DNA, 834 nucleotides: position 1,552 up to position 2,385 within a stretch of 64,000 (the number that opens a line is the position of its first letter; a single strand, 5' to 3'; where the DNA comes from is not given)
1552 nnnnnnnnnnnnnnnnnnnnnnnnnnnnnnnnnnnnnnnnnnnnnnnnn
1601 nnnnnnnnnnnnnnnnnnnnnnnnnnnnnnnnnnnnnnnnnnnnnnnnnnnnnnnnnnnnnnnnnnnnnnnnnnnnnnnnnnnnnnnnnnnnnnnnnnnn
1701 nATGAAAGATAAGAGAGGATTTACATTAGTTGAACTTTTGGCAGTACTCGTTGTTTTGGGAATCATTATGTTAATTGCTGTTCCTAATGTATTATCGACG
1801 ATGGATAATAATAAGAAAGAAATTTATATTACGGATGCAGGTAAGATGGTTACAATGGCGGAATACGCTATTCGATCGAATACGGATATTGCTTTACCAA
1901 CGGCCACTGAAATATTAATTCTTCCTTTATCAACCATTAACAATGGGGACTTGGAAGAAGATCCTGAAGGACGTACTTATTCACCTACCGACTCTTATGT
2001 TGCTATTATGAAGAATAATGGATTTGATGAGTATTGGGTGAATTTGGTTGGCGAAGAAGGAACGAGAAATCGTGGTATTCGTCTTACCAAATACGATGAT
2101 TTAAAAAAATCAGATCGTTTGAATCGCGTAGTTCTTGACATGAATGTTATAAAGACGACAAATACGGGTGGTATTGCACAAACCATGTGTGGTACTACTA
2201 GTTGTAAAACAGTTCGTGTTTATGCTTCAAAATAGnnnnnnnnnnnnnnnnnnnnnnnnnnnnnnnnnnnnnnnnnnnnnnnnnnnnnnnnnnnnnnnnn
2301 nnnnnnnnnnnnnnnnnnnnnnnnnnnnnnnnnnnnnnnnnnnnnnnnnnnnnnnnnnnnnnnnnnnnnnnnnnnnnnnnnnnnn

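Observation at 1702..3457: Orphan trio of prepilin-type proteins next to a Fic-domain gene, with no pilus/competence machinery in 64 kb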

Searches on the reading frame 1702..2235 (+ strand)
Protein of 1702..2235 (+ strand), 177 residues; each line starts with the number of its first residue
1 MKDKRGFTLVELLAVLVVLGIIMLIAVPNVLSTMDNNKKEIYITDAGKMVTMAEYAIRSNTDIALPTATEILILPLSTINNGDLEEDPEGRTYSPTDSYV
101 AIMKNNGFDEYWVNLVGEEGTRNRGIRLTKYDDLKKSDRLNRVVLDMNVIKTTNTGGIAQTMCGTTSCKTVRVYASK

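Call 4: search_protein_families(library=pfam, proteins=[window:1702-2235:+], max_evalue=0.01)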
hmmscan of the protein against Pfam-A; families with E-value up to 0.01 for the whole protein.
window:1702-2235:+ (177 aa): 2 families
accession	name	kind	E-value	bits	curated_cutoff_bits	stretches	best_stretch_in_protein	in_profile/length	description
PF07963.17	N_methyl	-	6.8e-09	35.4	21.2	1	1-26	1-26/27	Prokaryotic N-terminal methylation motif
PF01737.22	Ycf9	-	0.0074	16.6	22.3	0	12-38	5-31/58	YCF9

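Call 7: search_protein_families(library=ncbifam, proteins=[window:1702-2235:+], max_evalue=1)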
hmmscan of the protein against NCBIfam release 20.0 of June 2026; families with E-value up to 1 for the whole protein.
window:1702-2235:+ (177 aa): 15 families
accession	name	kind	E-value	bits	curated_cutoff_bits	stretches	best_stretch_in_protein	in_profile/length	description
NF040999.1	pilin_ComGC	equivalog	2.2e-08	34.2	75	1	5-36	2-33/84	competence type IV pilus major pilin ComGC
TIGR02532.1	IV_pilin_GFxxxE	domain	4.3e-08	32.7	16.3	1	4-27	1-24/24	prepilin-type N-terminal cleavage/methylation domain-containing protein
TIGR01710.1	typeII_sec_gspG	equivalog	1.4e-07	31.6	88.85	1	5-51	1-46/134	type II secretion system major pseudopilin GspG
NF041775.1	typeIV_PilA_Myxo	equivalog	2.8e-05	24.2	400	1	4-40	10-46/214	type IV pilin protein PilA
NF041013.1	T4P_ComGE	equivalog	8.1e-05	22.7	49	1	2-41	1-40/83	competence type IV pilus minor pilin ComGE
NF040982.1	ComGD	equivalog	0.00041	20.8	70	1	4-63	1-61/139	competence type IV pilus minor pilin ComGD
TIGR02596.1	TIGR02596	subfamily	0.00065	19.8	70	1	7-38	1-32/196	Verru_Chthon cassette protein D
TIGR01708.2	typeII_sec_gspH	equivalog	0.0011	19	80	1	5-27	2-24/169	type II secretion system minor pseudopilin GspH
NF007862.0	PRK10574.1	equivalog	0.0031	17.6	138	1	1-30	1-30/145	prepilin peptidase-dependent pilin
TIGR02599.1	TIGR02599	subfamily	0.0047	16.2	256.5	1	6-36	1-30/361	Verru_Chthon cassette protein C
NF041002.1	pilin_ComGF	equivalog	0.0076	16.5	80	1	5-38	2-35/139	competence type IV pilus minor pilin ComGF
TIGR00752.1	slp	superfamily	0.026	13.9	88.45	1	65-132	65-130/182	Slp family lipoprotein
TIGR03043.1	PS_II_psbZ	equivalog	0.053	13.4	39.95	1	12-39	5-32/58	photosystem II reaction center protein PsbZ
NF007800.0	PRK10506.1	equivalog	0.06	13.2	158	1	1-24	5-28/163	prepilin peptidase-dependent protein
NF038304.1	EPS_HpsC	equivalog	0.1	12.1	200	1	3-41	19-57/318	hormogonium polysaccharide secretion pseudopilin HpsC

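Call 46: find_homologous_proteins(query=window:1702-2235:+)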
Query window:1702-2235:+ (177 aa): 309 proteins with E <= 0.001 among 524 candidates; the best 120 are listed.
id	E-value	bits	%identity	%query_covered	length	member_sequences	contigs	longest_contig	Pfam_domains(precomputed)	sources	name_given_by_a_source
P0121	6.6e-101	353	91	100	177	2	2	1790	PF07963.18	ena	-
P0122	2.3e-65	237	67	98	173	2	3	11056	PF07963.18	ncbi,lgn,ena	-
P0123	2.0e-64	234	63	98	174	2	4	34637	PF07963.18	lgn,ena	-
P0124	2.9e-64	234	63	98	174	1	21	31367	PF07963.18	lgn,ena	-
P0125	1.7e-61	225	60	99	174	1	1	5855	PF07963.18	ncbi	-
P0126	4.0e-59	217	63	98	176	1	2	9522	PF07963.18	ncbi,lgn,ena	-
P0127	5.2e-59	217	60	98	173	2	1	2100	PF07963.18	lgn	-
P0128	2.2e-56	208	59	97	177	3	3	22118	PF07963.18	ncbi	ncbi:MAG: type II secretion system protein [Bacilli bacterium]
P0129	6.5e-56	207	60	97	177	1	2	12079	PF07963.18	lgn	-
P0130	3.1e-55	204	62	98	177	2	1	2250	PF07963.18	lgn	-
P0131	5.5e-49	184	60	86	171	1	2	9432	PF07963.18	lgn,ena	-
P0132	1.9e-46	176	58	86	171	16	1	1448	PF07963.18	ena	-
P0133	4.0e-37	145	48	96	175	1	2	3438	PF07963.18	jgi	-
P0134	7.1e-34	135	62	60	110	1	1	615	PF07963.18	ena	-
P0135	1.1e-33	134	42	86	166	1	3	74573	PF07963.18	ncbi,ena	-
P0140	3.1e-29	120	46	79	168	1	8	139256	PF07963.18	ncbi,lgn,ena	-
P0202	3.2e-15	74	43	71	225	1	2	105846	PF07963.18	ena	-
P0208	5.0e-15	74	39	66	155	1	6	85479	PF07963.18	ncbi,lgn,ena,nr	ncbi:MAG: type II secretion system protein [Bacilli bacterium]|nr:type II secretion system protein [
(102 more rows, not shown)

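Call 47: find_encoding_contigs(protein=P0140, flank=10000, max_places=1)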
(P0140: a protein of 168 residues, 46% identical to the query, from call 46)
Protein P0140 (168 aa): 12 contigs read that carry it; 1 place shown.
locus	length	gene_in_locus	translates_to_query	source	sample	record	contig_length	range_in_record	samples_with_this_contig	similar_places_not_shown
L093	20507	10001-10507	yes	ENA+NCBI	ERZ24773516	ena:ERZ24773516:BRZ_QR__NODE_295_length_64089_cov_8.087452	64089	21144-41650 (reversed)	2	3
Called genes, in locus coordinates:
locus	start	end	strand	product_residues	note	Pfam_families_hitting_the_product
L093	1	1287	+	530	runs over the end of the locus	PF00239:Resolvase, PF07508:Recombinase, PF13408:Zn_ribbon_recom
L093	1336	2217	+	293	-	PF00350:Dynamin_N (faint), PF03193:RsgA_GTPase (weak), PF01926:MMR_HSR1, PF02421:FeoB_N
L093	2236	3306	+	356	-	PF01464:SLT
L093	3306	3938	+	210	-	PF01351:RNase_HII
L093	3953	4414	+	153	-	-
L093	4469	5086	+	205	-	PF00081:Sod_Fe_N, PF02777:Sod_Fe_C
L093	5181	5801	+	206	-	PF00440:TetR_N, PF17924:TetR_C_19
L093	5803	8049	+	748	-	PF02463:SMC_N (faint), PF00664:ABC_membrane, PF00005:ABC_tran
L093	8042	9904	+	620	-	PF00664:ABC_membrane, PF00005:ABC_tran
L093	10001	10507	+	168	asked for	PF07963:N_methyl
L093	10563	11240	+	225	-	PF07963:N_methyl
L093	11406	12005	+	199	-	PF07963:N_methyl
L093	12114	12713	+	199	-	PF07963:N_methyl (weak)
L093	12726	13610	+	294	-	PF01261:AP_endonuc_2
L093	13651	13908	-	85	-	-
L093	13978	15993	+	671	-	PF03717:PBP_dimer, PF00905:Transpeptidase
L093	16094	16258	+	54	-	PF00471:Ribosomal_L33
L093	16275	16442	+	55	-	-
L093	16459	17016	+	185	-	PF08207:EFP_N, PF01132:EFP, PF09285:Elong-fact-P_C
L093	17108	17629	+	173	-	PF12685:SpoIIIAH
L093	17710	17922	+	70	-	PF00196:GerE, PF04545:Sigma70_r4, PF08281:Sigma70_r4_2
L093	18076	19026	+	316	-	PF10646:Germane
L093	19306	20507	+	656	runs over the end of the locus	-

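Call 48: find_encoding_contigs(protein=P0208, flank=10000, max_places=1)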
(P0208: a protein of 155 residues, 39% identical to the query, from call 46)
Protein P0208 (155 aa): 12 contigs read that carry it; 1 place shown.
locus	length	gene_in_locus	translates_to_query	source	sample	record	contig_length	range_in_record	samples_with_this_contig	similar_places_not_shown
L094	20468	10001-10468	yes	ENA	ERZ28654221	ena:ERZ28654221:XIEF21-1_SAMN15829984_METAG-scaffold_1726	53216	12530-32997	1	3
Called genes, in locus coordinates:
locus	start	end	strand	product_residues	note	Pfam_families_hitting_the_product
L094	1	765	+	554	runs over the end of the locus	PF00749:tRNA-synt_1c, PF19269:Anticodon_2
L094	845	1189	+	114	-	-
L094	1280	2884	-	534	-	PF06418:CTP_synth_N, PF00117:GATase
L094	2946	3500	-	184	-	PF02659:Mntp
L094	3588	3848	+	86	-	PF12637:TSCPD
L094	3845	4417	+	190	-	PF02545:Maf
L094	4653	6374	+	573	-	PF03485:Arg_tRNA_synt_N, PF00750:tRNA-synt_1d, PF05746:DALR_1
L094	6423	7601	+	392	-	PF02638:GHL10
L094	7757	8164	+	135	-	-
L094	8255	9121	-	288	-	PF01297:ZnuA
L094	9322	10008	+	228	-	PF14622:Ribonucleas_3_3, PF00636:Ribonuclease_3, PF00035:dsrm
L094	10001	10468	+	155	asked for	PF07963:N_methyl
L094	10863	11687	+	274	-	PF12826:HHH_2 (faint), PF00633:HHH (faint), PF10531:SLBB, PF22461:SLBB_2 (weak), PF12836:HHH_3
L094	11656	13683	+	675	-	PF13567:DUF4131 (weak), PF03772:Competence, PF00753:Lactamase_B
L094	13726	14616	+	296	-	PF17761:DUF1016_N, PF06250:YhcG_C, PF13588:HSDR_N_2 (faint)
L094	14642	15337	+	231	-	-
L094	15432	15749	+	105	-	-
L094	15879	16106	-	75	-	-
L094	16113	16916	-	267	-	PF12775:AAA_7 (weak), PF13401:AAA_22, PF00004:AAA (weak)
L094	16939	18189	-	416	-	PF13565:HTH_32 (weak), PF00665:rve, PF13683:rve_3 (weak)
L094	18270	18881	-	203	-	PF20020:DUF6431 (weak)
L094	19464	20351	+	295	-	PF17761:DUF1016_N, PF06250:YhcG_C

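Call 49: find_encoding_contigs(protein=P0202, flank=10000, max_places=1)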
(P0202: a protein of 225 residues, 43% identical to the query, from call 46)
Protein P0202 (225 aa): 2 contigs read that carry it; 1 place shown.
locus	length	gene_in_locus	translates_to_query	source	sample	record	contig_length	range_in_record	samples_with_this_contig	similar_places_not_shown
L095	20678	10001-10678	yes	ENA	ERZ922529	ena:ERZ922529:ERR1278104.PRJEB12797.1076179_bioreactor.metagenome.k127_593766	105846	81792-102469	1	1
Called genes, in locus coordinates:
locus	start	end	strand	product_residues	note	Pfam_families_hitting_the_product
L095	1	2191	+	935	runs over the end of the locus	-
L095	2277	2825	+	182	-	-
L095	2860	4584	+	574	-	PF01807:Zn_ribbon_DnaG, PF08275:DNAG_N, PF01751:Toprim, PF13155:Toprim_2, PF13362:Toprim_3 (weak), PF13662:Toprim_4, PF10410:DnaB_bind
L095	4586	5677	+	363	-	PF03979:Sigma70_r1_1, PF00140:Sigma70_r1_2, PF04542:Sigma70_r2, PF04539:Sigma70_r3, PF04545:Sigma70_r4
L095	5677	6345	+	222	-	PF05175:MTS (weak), PF12847:Methyltransf_18, PF04816:TrmK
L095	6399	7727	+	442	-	-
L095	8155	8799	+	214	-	PF04239:DUF421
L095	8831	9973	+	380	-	PF02638:GHL10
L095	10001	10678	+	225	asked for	PF07963:N_methyl (weak)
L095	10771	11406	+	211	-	PF07963:N_methyl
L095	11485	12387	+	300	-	PF01261:AP_endonuc_2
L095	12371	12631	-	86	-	PF11116:DUF2624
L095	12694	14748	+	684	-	PF03717:PBP_dimer, PF00905:Transpeptidase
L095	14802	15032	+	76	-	-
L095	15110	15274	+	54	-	PF00471:Ribosomal_L33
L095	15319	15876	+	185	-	PF08207:EFP_N, PF01132:EFP, PF09285:Elong-fact-P_C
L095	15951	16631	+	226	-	-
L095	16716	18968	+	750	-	PF13491:FtsK_4TM (faint), PF17854:FtsK_alpha, PF01580:FtsK_SpoIIIE, PF09397:FtsK_gamma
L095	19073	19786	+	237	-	PF01048:PNP_UDP_1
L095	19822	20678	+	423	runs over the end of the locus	PF05193:Peptidase_M16_C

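Call 61: find_homologous_proteins(query=L094:11656-13683:+)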
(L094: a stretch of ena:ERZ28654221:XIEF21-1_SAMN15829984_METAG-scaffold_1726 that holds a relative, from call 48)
Query L094:11656-13683:+ (675 aa): 3360 proteins with E <= 0.001 among 8000 candidates; the best 120 are listed.
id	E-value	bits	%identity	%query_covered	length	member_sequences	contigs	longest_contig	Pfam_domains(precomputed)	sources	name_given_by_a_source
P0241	0.0e+0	1220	87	100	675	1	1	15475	PF13567.12,PF03772.22,PF00753.34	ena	-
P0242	0.0e+0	1084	100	79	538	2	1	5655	PF13567.12,PF03772.22,PF00753.34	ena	-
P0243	0.0e+0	1029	72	100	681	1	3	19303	PF13567.12,PF03772.22,PF00753.34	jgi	-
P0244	1.0e-271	921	66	100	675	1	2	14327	PF13567.12,PF03772.22,PF00753.34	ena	-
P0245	4.7e-271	919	66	100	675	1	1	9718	PF13567.12,PF03772.22,PF00753.34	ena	-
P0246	7.7e-271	919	66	100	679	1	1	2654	PF13567.12,PF03772.22,PF00753.34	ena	-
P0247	1.2e-267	908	65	100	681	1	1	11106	PF13567.12,PF03772.22,PF00753.34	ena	-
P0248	7.0e-261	886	65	100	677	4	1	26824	PF13567.12,PF03772.22,PF00753.34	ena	-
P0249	1.6e-260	884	63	100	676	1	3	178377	PF13567.12,PF03772.22,PF00753.34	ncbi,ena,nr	ncbi:MAG: DNA internalization-related competence protein ComEC/Rec2 [Bacilli bacterium]|nr:DNA inter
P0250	1.9e-256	871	63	100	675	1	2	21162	PF13567.12,PF03772.22,PF00753.34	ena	-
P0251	2.1e-256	871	63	100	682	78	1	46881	PF13567.12,PF03772.22,PF00753.34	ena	-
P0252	4.2e-253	860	63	100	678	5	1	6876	PF13567.12,PF03772.22,PF00753.34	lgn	-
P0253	4.8e-253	860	63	100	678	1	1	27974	PF13567.12,PF03772.22,PF00753.34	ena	-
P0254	1.1e-252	859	63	100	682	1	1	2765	PF13567.12,PF03772.22,PF00753.34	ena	-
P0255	2.0e-252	858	62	100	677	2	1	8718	PF13567.12,PF03772.22,PF00753.34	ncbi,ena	-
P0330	2.4e-194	666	58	88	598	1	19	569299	PF03772.22,PF00753.34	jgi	-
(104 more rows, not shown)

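Call 62: find_encoding_contigs(protein=P0249, flank=10000, max_places=1)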
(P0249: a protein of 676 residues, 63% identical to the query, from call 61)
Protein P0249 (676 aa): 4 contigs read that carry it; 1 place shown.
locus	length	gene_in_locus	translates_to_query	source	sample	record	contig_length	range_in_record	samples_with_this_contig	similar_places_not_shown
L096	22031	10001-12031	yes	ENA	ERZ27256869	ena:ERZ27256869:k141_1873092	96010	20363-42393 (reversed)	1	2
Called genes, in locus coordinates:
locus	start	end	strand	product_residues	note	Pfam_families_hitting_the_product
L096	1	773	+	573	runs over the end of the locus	PF03485:Arg_tRNA_synt_N, PF00750:tRNA-synt_1d, PF05746:DALR_1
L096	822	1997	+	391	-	PF02638:GHL10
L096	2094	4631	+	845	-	PF01624:MutS_I, PF05188:MutS_II, PF05192:MutS_III, PF05190:MutS_IV, PF00488:MutS_V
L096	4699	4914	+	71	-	PF03840:SecG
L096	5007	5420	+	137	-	-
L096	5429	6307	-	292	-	PF01297:ZnuA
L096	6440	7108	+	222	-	PF14622:Ribonucleas_3_3, PF00636:Ribonuclease_3, PF00035:dsrm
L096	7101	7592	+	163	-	PF07963:N_methyl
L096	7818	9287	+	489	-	-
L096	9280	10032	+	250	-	PF10531:SLBB, PF00633:HHH (faint), PF12836:HHH_3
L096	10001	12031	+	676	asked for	PF13567:DUF4131, PF03772:Competence, PF00753:Lactamase_B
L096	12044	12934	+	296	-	PF17761:DUF1016_N, PF06250:YhcG_C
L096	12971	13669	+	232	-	-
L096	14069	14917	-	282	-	-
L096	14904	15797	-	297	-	PF25198:Spore_GerAC_N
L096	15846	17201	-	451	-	PF03323:GerA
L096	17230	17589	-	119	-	-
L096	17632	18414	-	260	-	-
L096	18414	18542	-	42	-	-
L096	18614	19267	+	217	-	PF09560:Spore_YunB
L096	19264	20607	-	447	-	PF00437:T2SSE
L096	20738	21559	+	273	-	PF01149:Fapy_DNA_glyco, PF06831:H2TH, PF06827:zf-FPG_IleRS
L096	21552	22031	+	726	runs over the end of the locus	PF23139:OB_YrrC, PF14490:HHH_RecD2, PF13086:AAA_11 (faint), PF13245:AAA_19, PF13604:AAA_30, PF01443:Viral_helicase1, PF18335:SH3_13, PF13538:UvrD_C_2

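Call 63: find_encoding_contigs(protein=P0330, flank=10000, max_places=1)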
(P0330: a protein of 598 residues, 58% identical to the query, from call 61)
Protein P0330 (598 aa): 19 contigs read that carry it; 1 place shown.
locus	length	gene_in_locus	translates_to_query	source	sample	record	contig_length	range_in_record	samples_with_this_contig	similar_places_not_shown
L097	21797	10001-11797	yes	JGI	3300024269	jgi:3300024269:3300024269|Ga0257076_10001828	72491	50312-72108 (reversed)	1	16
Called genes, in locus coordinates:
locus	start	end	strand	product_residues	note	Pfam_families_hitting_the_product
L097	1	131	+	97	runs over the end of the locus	PF02686:GatC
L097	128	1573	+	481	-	PF01425:Amidase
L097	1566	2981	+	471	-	PF02934:GatB_N, PF02637:GatB_Yqey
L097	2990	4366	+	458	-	PF01336:tRNA_anti-codon, PF00152:tRNA-synt_2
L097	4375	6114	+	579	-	PF01336:tRNA_anti-codon, PF00152:tRNA-synt_2, PF02938:GAD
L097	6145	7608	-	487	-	PF08903:DUF1846, PF20921:DUF1846_C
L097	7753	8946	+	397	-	PF00375:SDF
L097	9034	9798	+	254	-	PF10531:SLBB, PF22461:SLBB_2 (weak), PF12836:HHH_3, PF00633:HHH (weak)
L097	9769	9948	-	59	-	-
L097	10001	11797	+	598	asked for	PF03772:Competence, PF00753:Lactamase_B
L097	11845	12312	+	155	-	-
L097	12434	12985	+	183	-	PF00753:Lactamase_B (weak)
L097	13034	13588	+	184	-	-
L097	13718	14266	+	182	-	-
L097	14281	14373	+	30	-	-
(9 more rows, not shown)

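Call 64: predict_structure(alignment_id=A2)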
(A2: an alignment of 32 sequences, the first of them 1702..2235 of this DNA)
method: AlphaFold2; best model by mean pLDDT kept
length: 177 residues; sequences in the alignment: 32
mean_pLDDT: 93.4   pTM: 0.82
mean pLDDT of the five models: 93.4, 92.7, 92.6, 92.0, 91.6
residues with pLDDT >= 90: 156; 70-90: 15; 50-70: 6; < 50: 0
segments of 3 or more residues with pLDDT < 50: none
pLDDT, mean of each block of 10 residues (from residue 1): 73 94 92 96 97 95 95 95 93 96 96 97 96 97 95 91 93 88
secondary structure, 60 per line:
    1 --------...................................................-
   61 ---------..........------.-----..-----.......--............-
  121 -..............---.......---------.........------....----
elements in order: H9-59 E70-75 H76-79 E99-105 E108-119 E122-130 H131-135 H139-142 E143-145 H155-163 E170-173
